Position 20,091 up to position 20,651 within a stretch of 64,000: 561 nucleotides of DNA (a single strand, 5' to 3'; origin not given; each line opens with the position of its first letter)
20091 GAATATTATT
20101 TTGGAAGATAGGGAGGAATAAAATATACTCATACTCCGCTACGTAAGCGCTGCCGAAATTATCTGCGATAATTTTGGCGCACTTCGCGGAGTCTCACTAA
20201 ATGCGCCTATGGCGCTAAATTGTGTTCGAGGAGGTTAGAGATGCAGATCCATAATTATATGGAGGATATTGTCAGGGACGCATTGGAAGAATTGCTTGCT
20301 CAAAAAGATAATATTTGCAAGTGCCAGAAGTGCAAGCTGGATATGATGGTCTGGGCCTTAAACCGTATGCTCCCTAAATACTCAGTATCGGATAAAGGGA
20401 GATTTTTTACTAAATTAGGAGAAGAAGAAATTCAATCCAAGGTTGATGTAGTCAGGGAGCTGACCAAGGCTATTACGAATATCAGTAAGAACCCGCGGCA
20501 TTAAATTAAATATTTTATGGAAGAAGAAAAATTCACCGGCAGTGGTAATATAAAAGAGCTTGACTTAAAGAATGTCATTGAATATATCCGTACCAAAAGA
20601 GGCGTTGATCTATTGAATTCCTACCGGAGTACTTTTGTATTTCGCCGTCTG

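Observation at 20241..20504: ComFB-like four-cysteine protein embedded in the chemotaxis operon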

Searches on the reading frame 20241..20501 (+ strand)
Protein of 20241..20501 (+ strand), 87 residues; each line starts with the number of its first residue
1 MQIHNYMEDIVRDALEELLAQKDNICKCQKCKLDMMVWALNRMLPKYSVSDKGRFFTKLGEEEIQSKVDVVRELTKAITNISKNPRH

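Call 4: search_protein_families(library=pfam, proteins=[window:20241-20501:+], max_evalue=0.01)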
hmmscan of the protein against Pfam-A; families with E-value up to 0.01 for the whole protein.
window:20241-20501:+ (87 aa): 1 family
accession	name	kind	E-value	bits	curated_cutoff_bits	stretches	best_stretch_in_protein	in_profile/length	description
PF10719.14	ComFB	-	2.1e-22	79.4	25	1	4-85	1-83/83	Late competence development protein ComFB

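Call 8: search_solved_structures(query=window:20241-20501:+, max_evalue=1, show_alignments=4)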
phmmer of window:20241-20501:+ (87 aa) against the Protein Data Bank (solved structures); distinct sequences matched with E-value up to 1: 5.
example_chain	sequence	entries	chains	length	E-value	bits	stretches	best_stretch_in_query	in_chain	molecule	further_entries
4wai_A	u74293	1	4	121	0.00017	25.1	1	5-85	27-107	ComF operon protein 2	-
7fas_A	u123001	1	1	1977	0.11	16.2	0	11-50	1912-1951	Erythrocyte membrane protein 1, PfEMP1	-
7fap_A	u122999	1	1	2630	0.17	15.5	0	11-50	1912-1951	Erythrocyte membrane protein 1, PfEMP1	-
7jgg_A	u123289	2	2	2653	0.18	15.5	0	11-50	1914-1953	Erythrocyte membrane protein 1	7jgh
8hja_A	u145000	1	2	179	0.24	15.1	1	5-65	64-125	c-di-GMP receptor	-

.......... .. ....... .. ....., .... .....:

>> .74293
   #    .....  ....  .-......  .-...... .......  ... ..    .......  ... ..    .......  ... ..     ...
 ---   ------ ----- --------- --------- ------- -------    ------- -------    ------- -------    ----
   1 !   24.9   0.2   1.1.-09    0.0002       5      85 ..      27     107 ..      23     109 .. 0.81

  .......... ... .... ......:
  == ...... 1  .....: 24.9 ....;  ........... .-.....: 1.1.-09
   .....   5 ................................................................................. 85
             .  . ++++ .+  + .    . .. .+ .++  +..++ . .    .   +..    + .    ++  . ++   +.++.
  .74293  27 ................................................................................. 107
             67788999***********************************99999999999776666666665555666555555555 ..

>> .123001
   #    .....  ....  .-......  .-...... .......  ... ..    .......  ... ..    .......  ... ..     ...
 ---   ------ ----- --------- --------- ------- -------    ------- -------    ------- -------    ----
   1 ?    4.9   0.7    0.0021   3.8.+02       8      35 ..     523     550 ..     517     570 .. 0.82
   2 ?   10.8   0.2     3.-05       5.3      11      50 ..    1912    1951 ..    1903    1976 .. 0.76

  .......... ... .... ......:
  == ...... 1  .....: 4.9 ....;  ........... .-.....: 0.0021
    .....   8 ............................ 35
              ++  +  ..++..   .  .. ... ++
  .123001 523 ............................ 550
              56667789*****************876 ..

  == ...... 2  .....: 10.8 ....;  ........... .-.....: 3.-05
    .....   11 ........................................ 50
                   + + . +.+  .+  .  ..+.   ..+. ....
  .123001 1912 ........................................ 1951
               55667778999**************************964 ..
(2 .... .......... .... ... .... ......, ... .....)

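Call 16: find_homologous_proteins(query=window:20241-20501:+, max_evalue=0.001)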
Query window:20241-20501:+ (87 aa): 51 proteins with E <= 0.001 among 53 candidates.
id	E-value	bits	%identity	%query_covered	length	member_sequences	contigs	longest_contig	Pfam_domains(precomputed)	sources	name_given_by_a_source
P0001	2.5e-51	189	100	100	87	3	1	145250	PF10719.15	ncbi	ncbi:MAG: late competence development ComFB family protein [Candidatus Omnitrophota bacterium]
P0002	3.2e-43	163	86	100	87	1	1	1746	PF10719.15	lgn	-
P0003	1.3e-41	158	85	100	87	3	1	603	PF10719.15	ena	-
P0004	8.0e-40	152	78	100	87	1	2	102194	PF10719.15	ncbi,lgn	ncbi:MAG: late competence development ComFB family protein [Candidatus Omnitrophota bacterium]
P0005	8.4e-40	152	80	100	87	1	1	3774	PF10719.15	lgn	-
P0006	3.4e-39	150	80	100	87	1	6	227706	PF10719.15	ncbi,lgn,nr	ncbi:MAG: late competence development ComFB family protein [Candidatus Omnitrophota bacterium]|nr:la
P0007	1.1e-36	142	76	100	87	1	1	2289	PF10719.15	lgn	-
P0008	3.7e-36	140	72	100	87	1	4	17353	PF10719.15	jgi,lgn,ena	jgi:competence protein ComFB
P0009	3.5e-35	137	70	100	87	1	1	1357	PF10719.15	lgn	-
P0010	3.8e-34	134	70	100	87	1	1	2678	PF10719.15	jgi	jgi:competence protein ComFB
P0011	6.2e-34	133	68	100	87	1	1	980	PF10719.15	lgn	-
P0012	9.9e-34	133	68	100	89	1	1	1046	PF10719.15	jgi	jgi:competence protein ComFB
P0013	1.9e-33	132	69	100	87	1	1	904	PF10719.15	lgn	-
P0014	3.0e-33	131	67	100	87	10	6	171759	PF10719.15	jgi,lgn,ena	jgi:competence protein ComFB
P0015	4.6e-33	130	67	100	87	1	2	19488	PF10719.15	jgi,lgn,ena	-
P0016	4.7e-33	130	69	100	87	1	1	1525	PF10719.15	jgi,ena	-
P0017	5.4e-33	130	68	100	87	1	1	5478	PF10719.15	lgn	-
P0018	9.5e-33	129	67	100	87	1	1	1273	PF10719.15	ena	-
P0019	1.3e-32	129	68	100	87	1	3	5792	PF10719.15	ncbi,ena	-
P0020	1.6e-32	129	64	100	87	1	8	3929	PF10719.15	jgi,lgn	jgi:competence protein ComFB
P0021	1.6e-32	129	66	100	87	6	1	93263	PF10719.15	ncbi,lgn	ncbi:MAG: late competence development ComFB family protein [Candidatus Omnitrophota bacterium]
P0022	2.1e-32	128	63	100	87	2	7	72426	PF10719.15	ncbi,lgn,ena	-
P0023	2.1e-32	128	67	100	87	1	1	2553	PF10719.15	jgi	jgi:competence protein ComFB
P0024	2.6e-32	128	69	100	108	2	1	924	PF10719.15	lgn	-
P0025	3.4e-32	128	67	100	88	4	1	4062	PF10719.15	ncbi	-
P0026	3.8e-32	128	67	100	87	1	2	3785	PF10719.15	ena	-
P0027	5.3e-32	127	67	100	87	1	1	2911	PF10719.15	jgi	-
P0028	5.4e-32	127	64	100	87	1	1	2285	PF10719.15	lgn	-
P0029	1.4e-31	126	66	100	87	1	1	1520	PF10719.15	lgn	-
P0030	1.7e-31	125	63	100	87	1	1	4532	PF10719.15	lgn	-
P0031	2.4e-31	125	69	100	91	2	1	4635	PF10719.15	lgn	-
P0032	2.5e-31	125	64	100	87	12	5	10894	PF10719.15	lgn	-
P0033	2.6e-31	125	66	100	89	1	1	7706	PF10719.15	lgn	-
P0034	2.8e-31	125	66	100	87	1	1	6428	PF10719.15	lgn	-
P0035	7.1e-31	123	66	100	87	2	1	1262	PF10719.15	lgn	-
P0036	8.8e-31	123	64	100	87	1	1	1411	PF10719.15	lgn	-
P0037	1.0e-30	123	63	100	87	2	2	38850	PF10719.15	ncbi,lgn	-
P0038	1.4e-30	123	64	100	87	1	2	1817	PF10719.15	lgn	-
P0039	1.4e-30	123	64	100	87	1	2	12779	PF10719.15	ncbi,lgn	-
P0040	1.7e-30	122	64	100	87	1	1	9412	PF10719.15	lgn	-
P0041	3.9e-30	121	67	100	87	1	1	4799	PF10719.15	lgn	-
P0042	6.1e-30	121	62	100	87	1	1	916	PF10719.15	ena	-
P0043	7.4e-30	120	64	100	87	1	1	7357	PF10719.15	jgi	jgi:competence protein ComFB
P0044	7.4e-29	117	63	100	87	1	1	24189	PF10719.15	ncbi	-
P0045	1.5e-28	116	63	100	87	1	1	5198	PF10719.15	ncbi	-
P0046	8.4e-28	114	62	100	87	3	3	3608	PF10719.15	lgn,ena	-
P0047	1.5e-27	113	64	100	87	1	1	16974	PF10719.15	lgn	-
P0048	7.4e-27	111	64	93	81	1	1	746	PF10719.15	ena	-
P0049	2.5e-26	109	63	77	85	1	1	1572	PF10719.15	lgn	-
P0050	1.4e-25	107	60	100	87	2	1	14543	PF10719.15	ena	-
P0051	1.2e-17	81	47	100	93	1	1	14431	PF10719.15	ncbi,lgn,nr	ncbi:MAG: late competence development ComFB family protein [Pelosinus sp.]|nr:late competence develo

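Call 18: find_related_loci(query=A1, collection=genome_contigs, flank=10000)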
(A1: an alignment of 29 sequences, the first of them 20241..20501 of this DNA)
Query A1 (87 aa) in genome_contigs; peptide patterns used: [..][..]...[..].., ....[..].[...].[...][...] (x = any residue, [..] = any of these).
230 stretches matched a pattern; 182 encode a relative of the query (tblastn E <= 1e-3); the best 80 are kept; 80 distinct loci.
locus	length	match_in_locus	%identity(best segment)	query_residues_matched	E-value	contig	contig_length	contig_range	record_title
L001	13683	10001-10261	78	1-87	3e-45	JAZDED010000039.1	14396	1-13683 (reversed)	MAG: Candidatus Omnitrophota bacterium isolate MEGAHIT-group-0.121 k141_13530194, whole genome shotgun sequence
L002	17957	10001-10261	80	1-87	3e-45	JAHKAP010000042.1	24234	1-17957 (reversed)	MAG: Candidatus Omnitrophota bacterium isolate Undefined_mixed_planktonic.mb.47 Undefined_mixed_pl.mb.47_k141_653088, wh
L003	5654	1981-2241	68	1-87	1e-38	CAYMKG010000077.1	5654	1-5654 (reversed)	MAG TPA_asm: uncultured Planctomycetales bacterium isolate binchicken_co184_351 genome assembly, contig: NODE_30566_leng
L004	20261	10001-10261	68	1-87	1e-38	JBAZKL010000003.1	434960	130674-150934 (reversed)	MAG: Candidatus Omnitrophota bacterium isolate SO_2017_LW4_142 scaffold_56_c1_LW137-91_2017, whole genome shotgun sequen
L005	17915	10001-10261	68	1-87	1e-38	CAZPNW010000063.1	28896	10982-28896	MAG TPA_asm: uncultured Planctomycetales bacterium isolate binchicken_co216_53 genome assembly, contig: k141_4674992, wh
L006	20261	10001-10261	66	1-87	3e-38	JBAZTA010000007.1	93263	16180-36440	MAG: Candidatus Omnitrophota bacterium isolate SO_2017_GW1_19 NODE_1519_length_93263_cov_2.089267_OW334_2017, whole geno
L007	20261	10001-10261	63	1-87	6e-38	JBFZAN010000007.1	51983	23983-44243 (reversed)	MAG: Candidatus Omnitrophota bacterium isolate PPR_0468 PPR_0468.fa_k121_891812, whole genome shotgun sequence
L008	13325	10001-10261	63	1-87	2e-37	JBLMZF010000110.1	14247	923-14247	MAG: Deltaproteobacteria bacterium isolate MAG210 PRJNA951521_bin66_renamed_109, whole genome shotgun sequence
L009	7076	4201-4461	61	1-87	4e-37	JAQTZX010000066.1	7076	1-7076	MAG: Candidatus Omnitrophota bacterium isolate STC_70 NODE_28076_length_7076_cov_2.594906_Sandtown_C, whole genome shotg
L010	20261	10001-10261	62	1-87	3e-37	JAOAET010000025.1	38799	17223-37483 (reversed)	MAG: Candidatus Omnitrophota bacterium isolate SKW267 k141_1003367, whole genome shotgun sequence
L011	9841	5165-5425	63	1-87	6e-37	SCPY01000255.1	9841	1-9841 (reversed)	MAG: bacterium isolate DP16D_bin.15 DP16D_bin.15-102905, whole genome shotgun sequence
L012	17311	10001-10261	63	1-87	2e-36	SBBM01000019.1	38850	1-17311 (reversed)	MAG: Planctomycetales bacterium isolate Bin_37_1_1 Hy_contig11913, whole genome shotgun sequence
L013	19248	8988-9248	63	1-87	1e-35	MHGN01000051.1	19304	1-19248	MAG: Omnitrophica WOR_2 bacterium RIFCSPHIGHO2_02_FULL_45_21 rifcsphigho2_02_scaffold_4658, whole genome shotgun sequenc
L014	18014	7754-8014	61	1-87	1e-35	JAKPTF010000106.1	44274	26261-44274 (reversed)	MAG: Candidatus Omnitrophota bacterium isolate JPNA_metabat.7 k141_1279346, whole genome shotgun sequence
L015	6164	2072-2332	61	1-87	8e-35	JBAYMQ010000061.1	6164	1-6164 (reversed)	MAG: Candidatus Omnitrophota bacterium isolate SO_2016_LW1_43 scaffold19773_LW64-88_2016, whole genome shotgun sequence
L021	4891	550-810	59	1-87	9e-34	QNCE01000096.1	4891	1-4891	MAG: Candidatus Omnitrophota bacterium isolate B7_G16 B7_Guay16_scaffold_19541, whole genome shotgun sequence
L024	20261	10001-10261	55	1-87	2e-31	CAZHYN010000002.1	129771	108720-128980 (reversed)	MAG TPA_asm: uncultured Planctomycetia bacterium isolate binchicken_co80_176 genome assembly, contig: NODE_6_length_1297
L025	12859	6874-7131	56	1-87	3e-31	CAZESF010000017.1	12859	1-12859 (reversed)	MAG TPA_asm: uncultured Planctomycetia bacterium isolate binchicken_co6_243 genome assembly, contig: NODE_5649_length_12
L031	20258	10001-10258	53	1-87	8e-29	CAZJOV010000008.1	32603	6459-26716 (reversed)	MAG TPA_asm: uncultured Planctomycetia bacterium isolate binchicken_co256_141 genome assembly, contig: NODE_2079_length_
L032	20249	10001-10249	51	5-87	2e-26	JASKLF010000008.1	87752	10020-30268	MAG: bacterium isolate DJKA70_ANT-KO_bin.39 scaffold_13, whole genome shotgun sequence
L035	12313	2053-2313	47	1-87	6e-25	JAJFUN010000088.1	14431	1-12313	MAG: Pelosinus sp. isolate bin.460 k141_118512, whole genome shotgun sequence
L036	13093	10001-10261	46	1-87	2e-24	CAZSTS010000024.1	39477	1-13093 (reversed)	MAG TPA_asm: uncultured Nitrospirales bacterium isolate SRP200020_co4_91 genome assembly, contig: NODE_1075_length_39477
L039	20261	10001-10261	59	1-87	6e-34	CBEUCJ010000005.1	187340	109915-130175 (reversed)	MAG TPA_asm: uncultured bacterium isolate SRR24791474_binner13_Refined_30 genome assembly, contig: ERZ25515408.18, whole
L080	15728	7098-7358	40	1-87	9e-20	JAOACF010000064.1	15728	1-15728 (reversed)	MAG: Negativicutes bacterium isolate SKW2 NODE_63_length_15728_cov_4.343556, whole genome shotgun sequence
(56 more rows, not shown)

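Call 29: search_protein_families(library=ncbifam, proteins=[window:20241-20501:+], max_evalue=0.01)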
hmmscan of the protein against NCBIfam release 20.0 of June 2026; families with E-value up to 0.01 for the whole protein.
window:20241-20501:+ (87 aa): 1 family
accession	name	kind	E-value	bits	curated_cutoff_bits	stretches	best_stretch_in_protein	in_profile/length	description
NF052654.1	CmpProtComFBBac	equivalog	1.2e-09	38.1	120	1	4-85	3-84/84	late competence protein ComFB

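Call 34: predict_structure(alignment_id=A1)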
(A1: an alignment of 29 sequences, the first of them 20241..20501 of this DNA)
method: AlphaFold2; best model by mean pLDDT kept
length: 87 residues; sequences in the alignment: 29
mean_pLDDT: 80.0   pTM: 0.68
mean pLDDT of the five models: 80.0, 76.2, 76.0, 73.9, 72.9
residues with pLDDT >= 90: 29; 70-90: 35; 50-70: 23; < 50: 0
segments of 3 or more residues with pLDDT < 50: none
pLDDT, mean of each block of 10 residues (from residue 1): 76 91 89 92 73 56 70 91 83
secondary structure, 60 per line:
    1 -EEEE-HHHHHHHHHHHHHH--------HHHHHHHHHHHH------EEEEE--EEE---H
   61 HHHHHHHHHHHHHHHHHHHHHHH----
elements in order: E2-5 H7-20 H29-40 E47-51 E54-56 H60-83

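Call 36: search_protein_representatives(alignment_id=A1)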
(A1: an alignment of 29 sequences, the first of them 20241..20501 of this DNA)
Query: 29 sequences, 87 profile positions. Proteins with E-value up to 0.001 (for the whole library): 2118; up to 1e-10: 776; up to 1e-30: 5. The best 150 are listed.
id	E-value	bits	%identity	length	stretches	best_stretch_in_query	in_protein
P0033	1.1e-40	153.5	-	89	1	1-87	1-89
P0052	8.3e-40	150.6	-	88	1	3-87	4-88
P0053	8.2e-36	137.8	-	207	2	3-87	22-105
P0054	1.1e-32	127.8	-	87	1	1-87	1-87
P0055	6.4e-31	122.1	-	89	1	1-87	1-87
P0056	7.9e-30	118.6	-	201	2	3-87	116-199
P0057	9.1e-30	118.5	-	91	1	1-87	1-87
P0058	1.2e-29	118.0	-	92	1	1-87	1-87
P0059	1.6e-29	117.7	-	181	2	2-87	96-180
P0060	3.4e-29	116.6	-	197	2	3-87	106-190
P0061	7.0e-28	112.4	-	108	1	2-87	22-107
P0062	7.3e-28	112.3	-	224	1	3-87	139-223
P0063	9.1e-28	112.0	-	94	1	1-87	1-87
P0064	3.9e-27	110.0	-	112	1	2-87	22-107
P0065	7.2e-27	109.2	-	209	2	3-87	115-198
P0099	1.7e-23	98.3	-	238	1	1-87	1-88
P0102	2.2e-23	98.0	-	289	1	2-87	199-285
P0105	3.1e-23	97.5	-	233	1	1-85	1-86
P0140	1.4e-20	89.0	-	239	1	1-87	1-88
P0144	2.1e-20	88.4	-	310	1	4-87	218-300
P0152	4.9e-20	87.3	-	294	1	3-87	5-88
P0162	1.0e-19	86.3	-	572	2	2-87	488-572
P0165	1.3e-19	85.9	-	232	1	3-87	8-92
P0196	8.3e-19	83.3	-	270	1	4-87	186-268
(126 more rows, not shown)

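Call 37: search_protein_families(library=pfam, proteins=[P0152, P0099, P0105, P0140, P0165, P0102, P0144, P0162, P0196, P0062], max_evalue=0.001)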
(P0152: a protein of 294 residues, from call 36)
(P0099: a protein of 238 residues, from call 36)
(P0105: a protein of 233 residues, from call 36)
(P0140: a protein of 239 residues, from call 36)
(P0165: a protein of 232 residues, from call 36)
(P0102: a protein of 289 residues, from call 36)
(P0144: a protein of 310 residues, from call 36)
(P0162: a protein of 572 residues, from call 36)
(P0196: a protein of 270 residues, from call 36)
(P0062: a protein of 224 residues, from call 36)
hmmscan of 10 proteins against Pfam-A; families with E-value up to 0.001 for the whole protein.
P0152 (294 aa): 1 family
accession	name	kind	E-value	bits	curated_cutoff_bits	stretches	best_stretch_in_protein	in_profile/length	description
PF10719.14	ComFB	-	2.5e-22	79.1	25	1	6-86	1-83/83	Late competence development protein ComFB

P0099 (238 aa): 1 family
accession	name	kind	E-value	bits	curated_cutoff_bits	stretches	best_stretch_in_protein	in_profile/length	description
PF10719.14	ComFB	-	2.9e-22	79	25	1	5-85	2-82/83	Late competence development protein ComFB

P0105 (233 aa): 1 family
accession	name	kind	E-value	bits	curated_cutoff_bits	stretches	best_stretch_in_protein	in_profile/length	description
PF10719.14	ComFB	-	7.6e-22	77.6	25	1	4-83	1-80/83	Late competence development protein ComFB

P0140 (239 aa): 1 family
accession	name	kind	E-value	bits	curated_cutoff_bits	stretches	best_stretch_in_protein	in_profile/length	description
PF10719.14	ComFB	-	1.2e-23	83.4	25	1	4-85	1-82/83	Late competence development protein ComFB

P0165 (232 aa): 1 family
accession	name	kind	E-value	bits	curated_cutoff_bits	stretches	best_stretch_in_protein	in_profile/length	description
PF10719.14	ComFB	-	2.4e-21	76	25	1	9-89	1-82/83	Late competence development protein ComFB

P0102 (289 aa): 1 family
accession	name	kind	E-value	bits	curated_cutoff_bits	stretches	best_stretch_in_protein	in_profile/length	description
PF10719.14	ComFB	-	7.4e-25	87.3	25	1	201-283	1-83/83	Late competence development protein ComFB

P0144 (310 aa): 1 family
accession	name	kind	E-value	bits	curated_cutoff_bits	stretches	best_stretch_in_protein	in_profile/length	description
PF10719.14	ComFB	-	9.2e-24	83.8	25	1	218-298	1-83/83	Late competence development protein ComFB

P0162 (572 aa): 1 family
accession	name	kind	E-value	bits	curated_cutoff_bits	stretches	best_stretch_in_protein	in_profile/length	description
PF10719.14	ComFB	-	9.8e-29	99.7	25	2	490-570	1-83/83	Late competence development protein ComFB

P0196 (270 aa): 1 family
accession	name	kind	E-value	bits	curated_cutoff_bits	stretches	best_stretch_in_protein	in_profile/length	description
PF10719.14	ComFB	-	5.8e-22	78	25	1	186-264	1-81/83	Late competence development protein ComFB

P0062 (224 aa): 2 families
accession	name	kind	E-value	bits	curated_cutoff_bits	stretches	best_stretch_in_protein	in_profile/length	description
PF10719.14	ComFB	-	2.9e-24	85.4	25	1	140-221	1-83/83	Late competence development protein ComFB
PF01627.28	Hpt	-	2e-11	44.4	24.6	1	11-96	2-73/84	Hpt domain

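Call 38: fold_search(model_id=the predicted structure, library=pdb)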
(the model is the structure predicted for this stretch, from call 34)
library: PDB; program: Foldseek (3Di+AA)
matches with E <= 10: 53; with E <= 0.001: 1
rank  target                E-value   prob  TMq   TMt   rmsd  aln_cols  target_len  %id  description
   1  4wai_B                3.7e-04  1.00  0.64  0.62   4.8        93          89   22  Structural characterization of the late competence protein ComFB from Bacillus subtilis. (released 2014-12-10)
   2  4wai_D                1.2e-03  1.00  0.71  0.71   3.1        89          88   24  Structural characterization of the late competence protein ComFB from Bacillus subtilis. (released 2014-12-10)
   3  4wai_A                1.6e-03  1.00  0.65  0.63   4.4        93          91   20  Structural characterization of the late competence protein ComFB from Bacillus subtilis. (released 2014-12-10)
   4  8hja_B                8.4e-03  1.00  0.66  0.49   4.5        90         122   19  The crystal structure of syn_CdgR-(c-di-GMP) from Synechocystis sp. PCC 6803 (released 2023-03-29)
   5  8hja_A                1.8e-02  1.00  0.69  0.42   4.0        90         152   19  The crystal structure of syn_CdgR-(c-di-GMP) from Synechocystis sp. PCC 6803 (released 2023-03-29)
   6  3cxb_A                2.0e+00  0.09  0.33  0.11  12.0       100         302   10  Crystal Structure of sifa and skip (released 2008-12-02)
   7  7nxq_G                2.3e+00  0.05  0.24  0.07  10.4        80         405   11  Structure of the pentameric C-terminal domain of the capsid protein from Kaposi's sarcoma-associated herpesvirus (KSHV (released 2021-10-13)
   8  6dv1_A                2.5e+00  0.07  0.29  0.14  12.5        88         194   14  Crystal structure of the alpha-E-catenin actin-binding domain (released 2018-12-19)
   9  7nxq_C                3.2e+00  0.04  0.25  0.07  10.4        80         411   11  Structure of the pentameric C-terminal domain of the capsid protein from Kaposi's sarcoma-associated herpesvirus (KSHV (released 2021-10-13)
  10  1sc5_A                3.4e+00  0.14  0.45  0.21   4.0        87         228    9  Sigma-28(FliA)/FlgM complex (released 2004-04-06)
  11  5l3s_F                3.9e+00  0.10  0.40  0.16   7.8        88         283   24  Structure of the GTPase heterodimer of crenarchaeal SRP54 and FtsY (released 2016-06-08)
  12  4tvq_B                3.9e+00  0.04  0.30  0.16  11.0        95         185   15  CCM3 in complex with CCM2 LD-like motif (released 2015-03-25)
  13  7cr9_A                4.1e+00  0.05  0.29  0.14  13.8        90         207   10  Crystal structure of the N-terminal fragment (residue 1-206) of LonA protease from Meiothermus taiwanensis (released 2021-05-26)
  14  2m09_MODEL_1_A        4.1e+00  0.03  0.22  0.17  15.5        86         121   14  Structure, phosphorylation and U2AF65 binding of the Nterminal Domain of splicing factor 1 during 3 splice sit (released 2013-01-30)
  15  7jrl                  4.4e+00  0.09  0.30  0.08   6.8        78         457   14  The structure of CBM51-2 in complex with GlcNAc and INT domains from Clostridium perfringens ZmpB (released 2021-02-03)
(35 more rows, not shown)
